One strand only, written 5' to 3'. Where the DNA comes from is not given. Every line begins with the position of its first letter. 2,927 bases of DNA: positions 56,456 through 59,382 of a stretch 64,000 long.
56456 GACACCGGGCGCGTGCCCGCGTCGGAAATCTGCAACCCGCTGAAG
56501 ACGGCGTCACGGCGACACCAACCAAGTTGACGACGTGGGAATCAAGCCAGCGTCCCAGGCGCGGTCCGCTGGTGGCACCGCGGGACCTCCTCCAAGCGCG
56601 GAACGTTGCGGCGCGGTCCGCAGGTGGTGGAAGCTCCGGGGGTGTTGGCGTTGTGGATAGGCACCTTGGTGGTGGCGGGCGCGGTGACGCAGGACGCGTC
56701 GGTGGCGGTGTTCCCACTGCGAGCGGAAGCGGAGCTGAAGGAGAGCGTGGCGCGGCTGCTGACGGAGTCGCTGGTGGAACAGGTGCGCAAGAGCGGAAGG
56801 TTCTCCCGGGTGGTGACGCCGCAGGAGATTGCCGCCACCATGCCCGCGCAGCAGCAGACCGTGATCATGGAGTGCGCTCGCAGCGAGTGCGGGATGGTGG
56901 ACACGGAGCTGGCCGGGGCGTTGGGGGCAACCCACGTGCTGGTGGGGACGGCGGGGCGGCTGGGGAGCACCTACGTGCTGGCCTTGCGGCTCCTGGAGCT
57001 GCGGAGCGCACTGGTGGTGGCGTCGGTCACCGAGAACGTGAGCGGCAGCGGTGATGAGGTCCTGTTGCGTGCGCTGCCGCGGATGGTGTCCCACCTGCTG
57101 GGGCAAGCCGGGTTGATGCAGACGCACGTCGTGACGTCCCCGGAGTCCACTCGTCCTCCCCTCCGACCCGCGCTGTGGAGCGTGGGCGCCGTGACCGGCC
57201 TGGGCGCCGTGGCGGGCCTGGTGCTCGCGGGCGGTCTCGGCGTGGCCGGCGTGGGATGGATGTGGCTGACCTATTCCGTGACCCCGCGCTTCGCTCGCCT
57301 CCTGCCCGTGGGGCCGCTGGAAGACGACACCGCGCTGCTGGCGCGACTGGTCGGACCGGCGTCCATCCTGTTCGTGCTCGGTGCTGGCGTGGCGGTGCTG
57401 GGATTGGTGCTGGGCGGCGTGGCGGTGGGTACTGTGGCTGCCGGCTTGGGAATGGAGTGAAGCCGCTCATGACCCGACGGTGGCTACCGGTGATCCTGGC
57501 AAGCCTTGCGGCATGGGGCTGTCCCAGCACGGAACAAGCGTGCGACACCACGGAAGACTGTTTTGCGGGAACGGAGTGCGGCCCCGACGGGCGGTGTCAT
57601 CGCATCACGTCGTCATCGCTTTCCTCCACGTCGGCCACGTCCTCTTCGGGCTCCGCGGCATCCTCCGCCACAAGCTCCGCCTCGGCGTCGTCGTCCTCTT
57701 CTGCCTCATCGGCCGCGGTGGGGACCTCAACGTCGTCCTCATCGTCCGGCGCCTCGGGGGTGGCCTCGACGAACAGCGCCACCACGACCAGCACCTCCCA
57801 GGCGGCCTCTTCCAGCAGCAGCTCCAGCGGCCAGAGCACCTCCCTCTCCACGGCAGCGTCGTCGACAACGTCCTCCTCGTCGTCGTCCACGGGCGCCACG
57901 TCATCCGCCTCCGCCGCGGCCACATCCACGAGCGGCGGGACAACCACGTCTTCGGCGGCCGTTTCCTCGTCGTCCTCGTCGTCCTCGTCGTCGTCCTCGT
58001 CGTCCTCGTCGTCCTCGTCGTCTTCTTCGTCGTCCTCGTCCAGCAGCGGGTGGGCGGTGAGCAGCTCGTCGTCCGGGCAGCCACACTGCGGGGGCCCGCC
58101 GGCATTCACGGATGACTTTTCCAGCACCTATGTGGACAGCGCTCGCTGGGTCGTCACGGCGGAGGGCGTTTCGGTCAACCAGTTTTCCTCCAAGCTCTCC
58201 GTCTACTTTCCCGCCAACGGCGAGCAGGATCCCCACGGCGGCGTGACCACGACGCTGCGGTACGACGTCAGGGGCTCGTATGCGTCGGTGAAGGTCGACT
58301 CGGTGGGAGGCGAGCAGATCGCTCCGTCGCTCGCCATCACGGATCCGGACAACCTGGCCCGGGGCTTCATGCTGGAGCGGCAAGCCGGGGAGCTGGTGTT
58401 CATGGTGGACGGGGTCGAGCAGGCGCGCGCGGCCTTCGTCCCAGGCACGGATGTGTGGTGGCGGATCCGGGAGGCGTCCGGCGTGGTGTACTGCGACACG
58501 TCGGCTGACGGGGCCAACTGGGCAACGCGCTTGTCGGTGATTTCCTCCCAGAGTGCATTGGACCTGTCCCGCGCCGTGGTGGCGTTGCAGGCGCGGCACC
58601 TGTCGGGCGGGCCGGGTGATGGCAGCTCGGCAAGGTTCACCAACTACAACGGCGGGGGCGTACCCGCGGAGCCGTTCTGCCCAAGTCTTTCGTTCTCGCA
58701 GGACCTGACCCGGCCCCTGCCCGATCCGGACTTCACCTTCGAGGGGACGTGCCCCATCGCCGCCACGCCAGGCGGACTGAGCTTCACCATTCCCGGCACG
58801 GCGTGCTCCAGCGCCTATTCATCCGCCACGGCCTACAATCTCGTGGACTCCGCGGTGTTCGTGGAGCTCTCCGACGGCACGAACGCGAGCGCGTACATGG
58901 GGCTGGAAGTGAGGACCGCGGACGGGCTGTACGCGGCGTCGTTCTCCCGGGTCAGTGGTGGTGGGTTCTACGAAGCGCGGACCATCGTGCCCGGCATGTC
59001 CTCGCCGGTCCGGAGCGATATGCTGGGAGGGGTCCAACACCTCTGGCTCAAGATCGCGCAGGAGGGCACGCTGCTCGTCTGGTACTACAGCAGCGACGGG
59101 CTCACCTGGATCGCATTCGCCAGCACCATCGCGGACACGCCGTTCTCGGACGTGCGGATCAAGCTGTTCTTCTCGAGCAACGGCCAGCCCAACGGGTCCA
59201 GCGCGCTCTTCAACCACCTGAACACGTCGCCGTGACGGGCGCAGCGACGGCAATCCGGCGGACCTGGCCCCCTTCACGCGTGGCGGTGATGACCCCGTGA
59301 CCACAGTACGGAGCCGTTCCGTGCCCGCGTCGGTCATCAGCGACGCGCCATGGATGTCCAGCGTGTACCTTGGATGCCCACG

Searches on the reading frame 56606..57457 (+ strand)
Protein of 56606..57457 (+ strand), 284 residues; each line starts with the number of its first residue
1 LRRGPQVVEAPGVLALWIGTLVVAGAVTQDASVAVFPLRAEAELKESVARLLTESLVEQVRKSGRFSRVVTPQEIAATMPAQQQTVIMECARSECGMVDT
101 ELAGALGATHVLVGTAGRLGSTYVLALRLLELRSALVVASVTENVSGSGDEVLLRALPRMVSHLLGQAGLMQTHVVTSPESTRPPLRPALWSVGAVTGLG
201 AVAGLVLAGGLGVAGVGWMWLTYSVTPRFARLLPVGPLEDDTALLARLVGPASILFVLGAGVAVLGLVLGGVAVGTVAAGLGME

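Call 7: search_protein_families(library=pfam, proteins=[window:56606-57457:+], max_evalue=10)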
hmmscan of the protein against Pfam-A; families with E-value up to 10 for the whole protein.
window:56606-57457:+ (284 aa): 2 families
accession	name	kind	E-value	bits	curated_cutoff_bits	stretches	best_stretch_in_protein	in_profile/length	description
PF11684.13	DUF3280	-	6.8e-05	23.6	30.1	1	51-163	31-136/138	Protein of unknown function (DUF2380)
PF17680.6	FlgO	-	0.0011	19.3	22.6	1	101-145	81-125/130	FlgO protein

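Call 8: search_protein_families(library=ncbifam, proteins=[window:56606-57457:+], max_evalue=10)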
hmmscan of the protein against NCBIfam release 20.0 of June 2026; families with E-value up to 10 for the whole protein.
window:56606-57457:+ (284 aa): 0 families

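Call 9: search_solved_structures(query=window:56606-57457:+, max_evalue=10)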
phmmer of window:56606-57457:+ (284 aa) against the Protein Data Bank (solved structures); distinct sequences matched with E-value up to 10: 3.
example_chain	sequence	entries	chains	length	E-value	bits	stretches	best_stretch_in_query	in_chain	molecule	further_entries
9s1t_A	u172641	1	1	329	0.99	12.4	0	30-74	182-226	De novo designed helical barrel - 6H5L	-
1d9k_A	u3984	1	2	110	1.5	11.8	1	6-74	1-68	T-CELL RECEPTOR D10 (ALPHA CHAIN)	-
3js4_A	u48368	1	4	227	1.8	11.5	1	192-234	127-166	Superoxide dismutase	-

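Call 80: search_protein_families(library=padloc, proteins=[window:56606-57457:+], max_evalue=0.01)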
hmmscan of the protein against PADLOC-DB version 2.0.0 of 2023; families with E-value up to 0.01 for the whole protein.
window:56606-57457:+ (284 aa): 0 families

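Call 81: search_protein_families(library=phrogs, proteins=[window:56606-57457:+], max_evalue=0.01)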
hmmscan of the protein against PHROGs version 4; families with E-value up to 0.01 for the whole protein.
window:56606-57457:+ (284 aa): 0 families

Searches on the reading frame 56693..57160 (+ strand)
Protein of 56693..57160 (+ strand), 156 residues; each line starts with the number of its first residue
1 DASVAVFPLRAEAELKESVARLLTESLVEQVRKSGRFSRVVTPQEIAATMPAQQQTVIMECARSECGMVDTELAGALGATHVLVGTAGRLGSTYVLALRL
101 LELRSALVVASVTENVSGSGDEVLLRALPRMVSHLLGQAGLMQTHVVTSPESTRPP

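Call 14: find_homologous_proteins(query=window:56693-57160:+, max_evalue=10)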
Query seq(156 aa) (156 aa): 1 proteins with E <= 10 among 498 candidates.
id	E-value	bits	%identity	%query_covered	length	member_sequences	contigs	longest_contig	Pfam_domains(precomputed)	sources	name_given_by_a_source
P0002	1.5e-44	169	56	100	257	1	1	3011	-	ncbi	ncbi:MAG: hypothetical protein AB2A00_43205, partial [Myxococcota bacterium]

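Call 28: find_homologous_proteins(query=A4, max_evalue=0.00001)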
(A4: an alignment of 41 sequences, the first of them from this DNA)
Query A4 (41 sequences) (141 aa, profile of the alignment): 3 proteins with E <= 0.00001 among 8000 candidates.
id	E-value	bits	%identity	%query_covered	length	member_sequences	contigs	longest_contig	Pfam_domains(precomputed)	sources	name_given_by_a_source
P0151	1.3e-37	147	38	82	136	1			-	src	-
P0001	1.2e-27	114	29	96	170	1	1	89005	-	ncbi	ncbi:MAG: hypothetical protein AB2A00_01940 [Myxococcota bacterium]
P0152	8.8e-24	102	29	60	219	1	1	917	-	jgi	jgi:hypothetical protein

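Call 30: search_solved_structures(query=A4, max_evalue=10, show_alignments=3)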
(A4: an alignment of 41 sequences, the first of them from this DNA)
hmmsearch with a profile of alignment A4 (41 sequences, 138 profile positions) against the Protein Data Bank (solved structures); distinct sequences matched with E-value up to 10: 3.
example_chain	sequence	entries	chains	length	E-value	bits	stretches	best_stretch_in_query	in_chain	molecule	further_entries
4pwz_A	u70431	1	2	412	0.36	13.9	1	72-107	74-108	Protein TolB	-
4r40_A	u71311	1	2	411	0.37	13.9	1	72-107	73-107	Protein TolB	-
3r8c_A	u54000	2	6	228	0.94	12.6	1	65-114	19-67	Cytidylate kinase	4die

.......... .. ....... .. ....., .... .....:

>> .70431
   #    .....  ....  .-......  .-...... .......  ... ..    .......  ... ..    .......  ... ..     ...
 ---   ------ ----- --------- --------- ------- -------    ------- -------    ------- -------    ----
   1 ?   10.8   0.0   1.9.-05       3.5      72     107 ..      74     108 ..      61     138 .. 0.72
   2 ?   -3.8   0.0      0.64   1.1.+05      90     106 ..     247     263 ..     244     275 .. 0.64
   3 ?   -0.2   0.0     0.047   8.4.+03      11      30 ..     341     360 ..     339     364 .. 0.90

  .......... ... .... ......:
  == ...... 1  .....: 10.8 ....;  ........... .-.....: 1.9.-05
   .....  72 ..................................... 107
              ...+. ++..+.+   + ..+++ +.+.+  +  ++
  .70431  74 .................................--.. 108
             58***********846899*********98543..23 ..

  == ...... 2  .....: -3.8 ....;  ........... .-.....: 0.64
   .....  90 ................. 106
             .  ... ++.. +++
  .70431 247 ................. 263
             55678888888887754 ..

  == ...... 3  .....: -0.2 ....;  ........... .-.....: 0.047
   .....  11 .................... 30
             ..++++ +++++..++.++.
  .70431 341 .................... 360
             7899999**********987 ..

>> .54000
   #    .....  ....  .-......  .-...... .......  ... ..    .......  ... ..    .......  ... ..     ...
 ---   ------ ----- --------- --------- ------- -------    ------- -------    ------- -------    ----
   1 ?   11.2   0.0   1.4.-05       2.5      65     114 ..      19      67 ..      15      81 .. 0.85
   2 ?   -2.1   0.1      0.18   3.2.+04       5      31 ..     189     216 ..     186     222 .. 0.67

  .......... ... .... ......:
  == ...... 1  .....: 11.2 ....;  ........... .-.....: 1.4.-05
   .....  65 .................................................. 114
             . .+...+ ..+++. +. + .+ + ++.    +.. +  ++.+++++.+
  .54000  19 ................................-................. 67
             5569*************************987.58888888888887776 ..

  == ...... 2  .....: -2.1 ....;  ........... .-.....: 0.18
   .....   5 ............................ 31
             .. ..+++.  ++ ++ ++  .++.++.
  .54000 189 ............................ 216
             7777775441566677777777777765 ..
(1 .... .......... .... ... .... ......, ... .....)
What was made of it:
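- Closest known: TolB N-terminal domain. Same: It is the best PDB sequence-profile hit (E=0.36) over the conserved beta-hairpin (call 30).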

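Call 33: find_related_loci(query=A5, collection=genome_contigs, flank=6000)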
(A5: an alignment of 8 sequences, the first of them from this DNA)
Query A5 (141 aa) in genome_contigs; peptide patterns used: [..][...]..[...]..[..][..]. (x = any residue, [..] = any of these).
100 stretches matched a pattern, but none encodes a relative of the query by tblastn (E <= 1e-3).
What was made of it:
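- Tried and rejected: The scan with the P3-like alignment matched patterns but none was confirmed (call 33).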

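Call 76: find_encoding_contigs(protein=P0002, flank=5000, max_places=3)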
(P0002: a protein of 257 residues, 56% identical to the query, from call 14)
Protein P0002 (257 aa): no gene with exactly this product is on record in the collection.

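Call 92: find_related_loci(query=A5, collection=metagenome_contigs, flank=4000)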
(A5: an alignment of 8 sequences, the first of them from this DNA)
Query A5 (141 aa) in metagenome_contigs; peptide patterns used: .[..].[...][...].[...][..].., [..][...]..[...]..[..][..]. (x = any residue, [..] = any of these).
245 stretches matched a pattern; 7 encode a relative of the query (tblastn E <= 1e-3); 7 distinct loci.
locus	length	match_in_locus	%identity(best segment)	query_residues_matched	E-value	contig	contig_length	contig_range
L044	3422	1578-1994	49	3-141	1e-40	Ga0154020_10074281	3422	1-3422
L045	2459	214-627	46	4-141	5e-38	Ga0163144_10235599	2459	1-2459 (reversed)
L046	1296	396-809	43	4-141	1e-35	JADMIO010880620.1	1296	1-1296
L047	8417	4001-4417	46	3-141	3e-35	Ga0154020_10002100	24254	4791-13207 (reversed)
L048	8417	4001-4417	42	3-141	5e-34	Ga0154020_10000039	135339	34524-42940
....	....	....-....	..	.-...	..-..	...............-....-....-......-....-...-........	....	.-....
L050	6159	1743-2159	47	3-141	5e-37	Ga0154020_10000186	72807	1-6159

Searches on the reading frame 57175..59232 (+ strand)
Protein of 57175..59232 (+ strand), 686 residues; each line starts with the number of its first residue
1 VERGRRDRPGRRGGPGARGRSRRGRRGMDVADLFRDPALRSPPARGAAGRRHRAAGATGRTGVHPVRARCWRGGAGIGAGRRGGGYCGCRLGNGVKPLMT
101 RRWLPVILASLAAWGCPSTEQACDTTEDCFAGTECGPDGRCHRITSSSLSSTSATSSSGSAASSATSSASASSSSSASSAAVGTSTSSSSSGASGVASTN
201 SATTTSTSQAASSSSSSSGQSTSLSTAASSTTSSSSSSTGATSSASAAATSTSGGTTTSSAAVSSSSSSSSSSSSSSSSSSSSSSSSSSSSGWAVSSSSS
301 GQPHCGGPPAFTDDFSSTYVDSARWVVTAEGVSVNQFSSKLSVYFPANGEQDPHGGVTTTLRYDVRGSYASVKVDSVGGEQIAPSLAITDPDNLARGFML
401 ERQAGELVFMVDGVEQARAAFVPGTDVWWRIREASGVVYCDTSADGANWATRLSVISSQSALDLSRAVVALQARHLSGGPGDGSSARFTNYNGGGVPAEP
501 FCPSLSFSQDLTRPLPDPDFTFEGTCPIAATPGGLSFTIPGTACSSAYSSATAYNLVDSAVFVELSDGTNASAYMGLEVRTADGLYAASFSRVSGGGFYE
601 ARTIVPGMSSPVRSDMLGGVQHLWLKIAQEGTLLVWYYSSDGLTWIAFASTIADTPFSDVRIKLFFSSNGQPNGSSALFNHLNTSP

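Call 18: search_protein_families(library=pfam, proteins=[window:57175-59232:+], max_evalue=0.01)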
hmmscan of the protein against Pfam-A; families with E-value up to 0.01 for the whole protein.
window:57175-59232:+ (686 aa): 0 families

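Call 80: search_protein_families(library=padloc, proteins=[window:57469-59232:+], max_evalue=0.01)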
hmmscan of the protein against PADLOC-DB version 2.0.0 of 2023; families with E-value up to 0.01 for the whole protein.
window:57469-59232:+ (588 aa): 0 families

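Call 89: search_solved_structures(query=window:57469-59232:+, max_evalue=1)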
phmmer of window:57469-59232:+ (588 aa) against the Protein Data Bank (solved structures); distinct sequences matched with E-value up to 1: 4.
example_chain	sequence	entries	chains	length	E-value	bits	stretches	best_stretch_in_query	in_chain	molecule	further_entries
2let_A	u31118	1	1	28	0.14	14.1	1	17-43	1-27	TRYPSIN INHIBITOR II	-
2eti_A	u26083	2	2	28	0.14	14.1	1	17-43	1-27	TRYPSIN INHIBITOR II | Trypsin inhibitor 2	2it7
1h9h_I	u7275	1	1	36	0.31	13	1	17-44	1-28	TRYPSIN INHIBITOR II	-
1w7z_A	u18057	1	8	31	0.32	12.9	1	17-44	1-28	TRYPSIN INHIBITOR II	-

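Call 90: search_protein_families(library=ncbifam, proteins=[window:57469-59232:+], max_evalue=0.01)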
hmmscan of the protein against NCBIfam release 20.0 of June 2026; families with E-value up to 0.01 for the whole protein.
window:57469-59232:+ (588 aa): 0 families

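Call 91: search_protein_families(library=pfam, proteins=[window:57469-59232:+], max_evalue=1)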
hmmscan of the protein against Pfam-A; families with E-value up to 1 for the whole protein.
window:57469-59232:+ (588 aa): 0 families
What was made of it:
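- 57457..59235 (+): Putative partner of P3, a lipoprotein gene. It starts at GTG 57457 (GTGA overlap with the P3 stop codon) or at ATG 57469. It encodes a lipobox (LAAWGC), then a 4-Cys knot (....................), then a Ser/Thr/Ala/Gly spacer of about 160 aa that includes a run of about 29 Ser, then a C-terminal region of about 380 aa with no database match. No Pfam, NCBIfam or PADLOC hit (calls 18, 80, 90, 91).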
